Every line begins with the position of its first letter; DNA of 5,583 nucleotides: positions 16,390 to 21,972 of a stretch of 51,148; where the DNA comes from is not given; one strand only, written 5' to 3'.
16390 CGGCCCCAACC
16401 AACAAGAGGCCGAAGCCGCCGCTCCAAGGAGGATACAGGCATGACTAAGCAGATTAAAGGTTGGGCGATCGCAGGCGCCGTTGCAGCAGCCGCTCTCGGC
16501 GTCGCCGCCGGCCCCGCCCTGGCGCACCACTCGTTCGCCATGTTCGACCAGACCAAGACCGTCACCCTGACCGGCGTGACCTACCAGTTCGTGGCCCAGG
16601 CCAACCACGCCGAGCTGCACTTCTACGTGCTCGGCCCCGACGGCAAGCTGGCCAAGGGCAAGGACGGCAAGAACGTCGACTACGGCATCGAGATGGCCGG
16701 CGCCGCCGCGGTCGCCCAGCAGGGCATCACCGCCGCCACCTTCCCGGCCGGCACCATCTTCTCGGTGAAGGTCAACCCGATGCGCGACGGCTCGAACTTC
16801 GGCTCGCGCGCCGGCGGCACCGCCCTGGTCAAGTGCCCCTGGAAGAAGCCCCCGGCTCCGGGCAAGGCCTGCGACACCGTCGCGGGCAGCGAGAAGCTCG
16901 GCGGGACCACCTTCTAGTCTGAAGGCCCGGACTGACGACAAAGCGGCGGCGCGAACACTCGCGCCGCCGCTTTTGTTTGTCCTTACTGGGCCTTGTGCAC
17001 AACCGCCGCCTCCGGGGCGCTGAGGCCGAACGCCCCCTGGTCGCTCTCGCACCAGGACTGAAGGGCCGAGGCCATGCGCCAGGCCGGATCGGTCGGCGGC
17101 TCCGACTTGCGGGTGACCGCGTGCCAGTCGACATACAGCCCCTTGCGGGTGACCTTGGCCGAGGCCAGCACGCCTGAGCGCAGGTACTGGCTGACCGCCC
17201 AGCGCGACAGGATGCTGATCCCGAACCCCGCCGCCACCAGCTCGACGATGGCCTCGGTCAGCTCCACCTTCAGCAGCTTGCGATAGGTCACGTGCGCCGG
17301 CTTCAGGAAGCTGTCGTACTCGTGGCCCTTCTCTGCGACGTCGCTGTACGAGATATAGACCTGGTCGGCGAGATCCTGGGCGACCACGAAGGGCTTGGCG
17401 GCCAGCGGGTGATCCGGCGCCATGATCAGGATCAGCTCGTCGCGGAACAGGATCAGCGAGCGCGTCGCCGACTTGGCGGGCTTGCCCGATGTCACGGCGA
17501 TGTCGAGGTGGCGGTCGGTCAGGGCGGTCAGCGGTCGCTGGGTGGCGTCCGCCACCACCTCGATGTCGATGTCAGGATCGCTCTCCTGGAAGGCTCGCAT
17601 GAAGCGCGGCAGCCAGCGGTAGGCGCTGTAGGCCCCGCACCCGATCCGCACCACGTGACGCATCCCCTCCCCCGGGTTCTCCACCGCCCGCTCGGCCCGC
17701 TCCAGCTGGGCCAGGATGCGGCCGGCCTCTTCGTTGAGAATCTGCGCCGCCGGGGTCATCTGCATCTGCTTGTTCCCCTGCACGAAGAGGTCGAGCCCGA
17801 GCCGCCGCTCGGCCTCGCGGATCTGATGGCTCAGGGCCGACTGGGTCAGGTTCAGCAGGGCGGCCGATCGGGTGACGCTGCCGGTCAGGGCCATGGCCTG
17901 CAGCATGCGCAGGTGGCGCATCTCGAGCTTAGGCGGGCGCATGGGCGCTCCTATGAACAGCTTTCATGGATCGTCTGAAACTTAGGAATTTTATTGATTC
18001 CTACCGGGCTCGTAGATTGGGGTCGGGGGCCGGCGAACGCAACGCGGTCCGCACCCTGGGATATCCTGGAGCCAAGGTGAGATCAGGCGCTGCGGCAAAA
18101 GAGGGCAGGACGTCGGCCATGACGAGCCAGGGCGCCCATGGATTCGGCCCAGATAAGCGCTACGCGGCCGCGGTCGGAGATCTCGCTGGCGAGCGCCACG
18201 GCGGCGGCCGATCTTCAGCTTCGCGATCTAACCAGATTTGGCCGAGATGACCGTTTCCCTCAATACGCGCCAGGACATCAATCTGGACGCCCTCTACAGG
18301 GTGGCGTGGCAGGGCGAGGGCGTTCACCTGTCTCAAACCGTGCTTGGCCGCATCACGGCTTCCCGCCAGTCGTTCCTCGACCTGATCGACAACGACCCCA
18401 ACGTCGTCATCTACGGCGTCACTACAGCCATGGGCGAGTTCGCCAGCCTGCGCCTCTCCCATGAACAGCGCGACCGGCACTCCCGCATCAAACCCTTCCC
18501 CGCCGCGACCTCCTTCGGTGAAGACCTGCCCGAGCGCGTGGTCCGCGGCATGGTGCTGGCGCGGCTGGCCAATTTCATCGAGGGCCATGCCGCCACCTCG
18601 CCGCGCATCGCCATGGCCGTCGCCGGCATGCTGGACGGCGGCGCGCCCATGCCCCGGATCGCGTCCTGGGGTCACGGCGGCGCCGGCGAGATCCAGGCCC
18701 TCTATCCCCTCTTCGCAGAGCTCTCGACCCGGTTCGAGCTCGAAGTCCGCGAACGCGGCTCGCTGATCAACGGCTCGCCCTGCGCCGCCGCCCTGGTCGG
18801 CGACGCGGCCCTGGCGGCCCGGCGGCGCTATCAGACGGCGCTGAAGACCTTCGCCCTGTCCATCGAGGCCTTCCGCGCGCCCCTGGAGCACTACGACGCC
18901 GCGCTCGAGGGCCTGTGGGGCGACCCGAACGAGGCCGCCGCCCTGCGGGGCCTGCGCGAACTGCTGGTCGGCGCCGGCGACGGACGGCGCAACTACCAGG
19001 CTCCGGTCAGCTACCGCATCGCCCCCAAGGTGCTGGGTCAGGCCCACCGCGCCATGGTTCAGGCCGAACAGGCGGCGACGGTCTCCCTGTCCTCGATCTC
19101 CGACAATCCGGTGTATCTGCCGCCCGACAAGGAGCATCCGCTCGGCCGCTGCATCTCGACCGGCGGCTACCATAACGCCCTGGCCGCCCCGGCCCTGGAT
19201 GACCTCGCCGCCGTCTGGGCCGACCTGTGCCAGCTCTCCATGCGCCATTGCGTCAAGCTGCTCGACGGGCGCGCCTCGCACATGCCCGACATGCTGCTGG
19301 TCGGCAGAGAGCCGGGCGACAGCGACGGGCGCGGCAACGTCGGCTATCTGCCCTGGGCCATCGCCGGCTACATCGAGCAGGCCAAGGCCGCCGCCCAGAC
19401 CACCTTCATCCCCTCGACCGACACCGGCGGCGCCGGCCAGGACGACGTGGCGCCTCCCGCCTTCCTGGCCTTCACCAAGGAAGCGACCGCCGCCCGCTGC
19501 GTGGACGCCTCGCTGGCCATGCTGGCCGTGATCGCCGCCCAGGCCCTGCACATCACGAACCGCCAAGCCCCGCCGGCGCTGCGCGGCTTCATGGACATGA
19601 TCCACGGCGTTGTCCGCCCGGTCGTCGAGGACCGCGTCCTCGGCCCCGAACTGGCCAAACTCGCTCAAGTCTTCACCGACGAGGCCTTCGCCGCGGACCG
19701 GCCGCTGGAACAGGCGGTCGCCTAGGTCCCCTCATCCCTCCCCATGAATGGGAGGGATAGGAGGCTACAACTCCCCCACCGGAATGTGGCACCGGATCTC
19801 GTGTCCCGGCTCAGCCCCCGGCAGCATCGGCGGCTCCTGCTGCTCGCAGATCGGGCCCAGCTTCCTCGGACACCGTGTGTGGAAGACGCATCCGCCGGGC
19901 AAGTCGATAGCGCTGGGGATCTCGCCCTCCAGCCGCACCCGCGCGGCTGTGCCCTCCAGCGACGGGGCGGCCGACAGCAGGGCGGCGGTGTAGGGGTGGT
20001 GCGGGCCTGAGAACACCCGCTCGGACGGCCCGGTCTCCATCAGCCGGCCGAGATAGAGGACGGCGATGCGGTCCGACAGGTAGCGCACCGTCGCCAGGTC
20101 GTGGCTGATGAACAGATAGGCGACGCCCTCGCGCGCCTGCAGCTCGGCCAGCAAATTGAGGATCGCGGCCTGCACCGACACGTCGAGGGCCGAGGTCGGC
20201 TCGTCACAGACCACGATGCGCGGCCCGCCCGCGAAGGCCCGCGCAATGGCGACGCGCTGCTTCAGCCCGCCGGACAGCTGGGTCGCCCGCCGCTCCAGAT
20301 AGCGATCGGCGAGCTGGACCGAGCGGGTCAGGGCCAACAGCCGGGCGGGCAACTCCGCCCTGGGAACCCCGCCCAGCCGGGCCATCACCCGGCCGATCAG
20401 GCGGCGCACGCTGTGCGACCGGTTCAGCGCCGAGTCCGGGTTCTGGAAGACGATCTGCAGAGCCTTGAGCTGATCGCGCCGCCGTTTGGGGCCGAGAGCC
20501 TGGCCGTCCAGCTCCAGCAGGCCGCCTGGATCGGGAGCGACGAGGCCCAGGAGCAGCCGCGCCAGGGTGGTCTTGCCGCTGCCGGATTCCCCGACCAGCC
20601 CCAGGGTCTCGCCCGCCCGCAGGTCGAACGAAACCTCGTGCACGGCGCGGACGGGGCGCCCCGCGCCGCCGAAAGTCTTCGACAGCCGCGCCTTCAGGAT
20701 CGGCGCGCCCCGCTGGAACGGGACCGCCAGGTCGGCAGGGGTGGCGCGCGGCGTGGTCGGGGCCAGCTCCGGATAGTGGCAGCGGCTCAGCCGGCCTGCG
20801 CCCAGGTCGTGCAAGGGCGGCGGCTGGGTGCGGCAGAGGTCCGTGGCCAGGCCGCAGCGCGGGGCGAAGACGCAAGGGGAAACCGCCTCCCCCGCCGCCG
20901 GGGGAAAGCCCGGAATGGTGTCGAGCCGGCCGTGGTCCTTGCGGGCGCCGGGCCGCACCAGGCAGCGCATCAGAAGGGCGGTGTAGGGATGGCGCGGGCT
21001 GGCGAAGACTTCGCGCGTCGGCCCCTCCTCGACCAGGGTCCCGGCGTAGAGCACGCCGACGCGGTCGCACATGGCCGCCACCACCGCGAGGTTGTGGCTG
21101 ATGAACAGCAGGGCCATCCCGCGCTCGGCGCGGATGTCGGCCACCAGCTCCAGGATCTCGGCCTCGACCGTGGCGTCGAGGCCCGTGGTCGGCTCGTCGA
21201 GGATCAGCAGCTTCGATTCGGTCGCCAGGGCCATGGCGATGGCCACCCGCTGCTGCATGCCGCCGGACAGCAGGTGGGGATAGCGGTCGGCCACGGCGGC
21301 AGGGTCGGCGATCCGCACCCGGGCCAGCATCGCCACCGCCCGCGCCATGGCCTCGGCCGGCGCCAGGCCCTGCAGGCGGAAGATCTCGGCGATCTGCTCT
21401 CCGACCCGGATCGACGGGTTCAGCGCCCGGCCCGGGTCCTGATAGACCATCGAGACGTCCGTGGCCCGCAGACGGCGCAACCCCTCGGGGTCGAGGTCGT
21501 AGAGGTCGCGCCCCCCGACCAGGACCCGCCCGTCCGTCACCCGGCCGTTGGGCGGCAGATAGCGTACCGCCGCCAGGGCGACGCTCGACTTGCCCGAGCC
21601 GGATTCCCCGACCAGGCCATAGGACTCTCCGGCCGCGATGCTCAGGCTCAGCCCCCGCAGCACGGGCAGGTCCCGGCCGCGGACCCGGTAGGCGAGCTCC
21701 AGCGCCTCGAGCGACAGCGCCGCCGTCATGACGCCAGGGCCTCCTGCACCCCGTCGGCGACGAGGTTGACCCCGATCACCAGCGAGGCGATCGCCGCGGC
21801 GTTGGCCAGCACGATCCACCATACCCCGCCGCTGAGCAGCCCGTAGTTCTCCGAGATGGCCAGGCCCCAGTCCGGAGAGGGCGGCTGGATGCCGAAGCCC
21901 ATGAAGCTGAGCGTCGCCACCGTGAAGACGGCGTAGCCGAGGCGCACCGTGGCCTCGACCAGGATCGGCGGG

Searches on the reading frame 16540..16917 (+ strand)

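Call 77: search_protein_families(library=pfam, proteins=[window:16540-16917:+], max_evalue=0.001)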
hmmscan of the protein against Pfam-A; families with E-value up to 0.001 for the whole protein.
window:16540-16917:+ (125 aa): 1 family
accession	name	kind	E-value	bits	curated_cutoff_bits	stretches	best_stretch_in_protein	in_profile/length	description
PF19649.4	DUF6152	-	3e-09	37.3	27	1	1-88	17-96/98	Family of unknown function (DUF6152)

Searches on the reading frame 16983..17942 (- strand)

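Call 10: search_protein_families(library=pfam, proteins=[window:16983-17942:-], max_evalue=0.001)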
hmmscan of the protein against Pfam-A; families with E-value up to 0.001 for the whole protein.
window:16983-17942:- (319 aa): 2 families
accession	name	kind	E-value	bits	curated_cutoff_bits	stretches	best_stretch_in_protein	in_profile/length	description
PF03466.25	LysR_substrate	-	6.3e-41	140.5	28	1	93-297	3-207/209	LysR substrate binding domain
PF00126.33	HTH_1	-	2.5e-16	59.8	26.6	1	8-67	1-60/60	Bacterial regulatory helix-turn-helix protein, lysR family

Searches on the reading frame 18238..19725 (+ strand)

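Call 10: search_protein_families(library=pfam, proteins=[window:18238-19725:+], max_evalue=0.001)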
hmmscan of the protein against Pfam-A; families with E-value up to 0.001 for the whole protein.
window:18238-19725:+ (495 aa): 1 family
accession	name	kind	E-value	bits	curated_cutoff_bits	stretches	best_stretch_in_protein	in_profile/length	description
PF00221.24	Lyase_aromatic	-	3.6e-52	178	27.3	2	165-452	173-461/466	Aromatic amino acid lyase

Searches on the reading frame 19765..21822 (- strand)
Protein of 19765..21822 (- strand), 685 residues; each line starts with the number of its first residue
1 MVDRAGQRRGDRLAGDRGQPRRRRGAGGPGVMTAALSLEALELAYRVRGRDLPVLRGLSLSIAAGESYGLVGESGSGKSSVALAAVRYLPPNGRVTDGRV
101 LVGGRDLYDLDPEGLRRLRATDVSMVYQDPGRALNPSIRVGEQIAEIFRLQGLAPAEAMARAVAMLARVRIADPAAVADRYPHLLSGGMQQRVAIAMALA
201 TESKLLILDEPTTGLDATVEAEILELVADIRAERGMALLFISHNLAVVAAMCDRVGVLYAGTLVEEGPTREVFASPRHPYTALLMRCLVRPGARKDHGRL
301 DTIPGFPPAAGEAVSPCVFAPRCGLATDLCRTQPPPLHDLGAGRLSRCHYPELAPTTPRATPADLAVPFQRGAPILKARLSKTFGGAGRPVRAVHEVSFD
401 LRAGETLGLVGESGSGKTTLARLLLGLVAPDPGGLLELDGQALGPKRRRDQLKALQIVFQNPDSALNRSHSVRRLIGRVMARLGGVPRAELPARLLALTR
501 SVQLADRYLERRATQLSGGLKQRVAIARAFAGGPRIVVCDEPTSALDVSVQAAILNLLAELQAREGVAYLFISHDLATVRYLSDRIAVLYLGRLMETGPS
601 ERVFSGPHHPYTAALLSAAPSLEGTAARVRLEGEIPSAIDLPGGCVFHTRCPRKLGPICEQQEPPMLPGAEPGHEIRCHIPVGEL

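Call 10: search_protein_families(library=pfam, proteins=[window:19765-21822:-], max_evalue=0.001)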
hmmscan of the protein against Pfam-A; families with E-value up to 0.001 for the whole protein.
window:19765-21822:- (685 aa): 8 families
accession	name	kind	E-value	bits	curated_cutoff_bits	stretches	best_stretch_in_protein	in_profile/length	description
PF00005.33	ABC_tran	-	7.2e-58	195.5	25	2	395-544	2-137/137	ABC transporter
PF08352.17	oligo_HPY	-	1.6e-34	118.5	27.1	2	595-655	1-62/65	Oligopeptide/dipeptide transporter, C-terminal region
PF13304.12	AAA_21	-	3e-14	54.2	27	1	181-248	234-303/304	AAA domain, putative AbiEii toxin, Type IV TA system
PF02463.25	SMC_N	-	4.6e-07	29.9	40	0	149-258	128-212/220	RecF/RecN/SMC N terminal domain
PF13191.12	AAA_16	-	5.7e-07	30.6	32.6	0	405-564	25-162/167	AAA ATPase domain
PF13401.12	AAA_22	-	4.7e-06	27.4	27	0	409-544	10-95/130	AAA domain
PF13481.12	AAA_25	-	1.2e-05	25.5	27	0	401-574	30-189/195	AAA domain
PF13555.12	AAA_29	-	1.2e-05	25.4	27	0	395-420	15-38/61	P-loop containing region of AAA domain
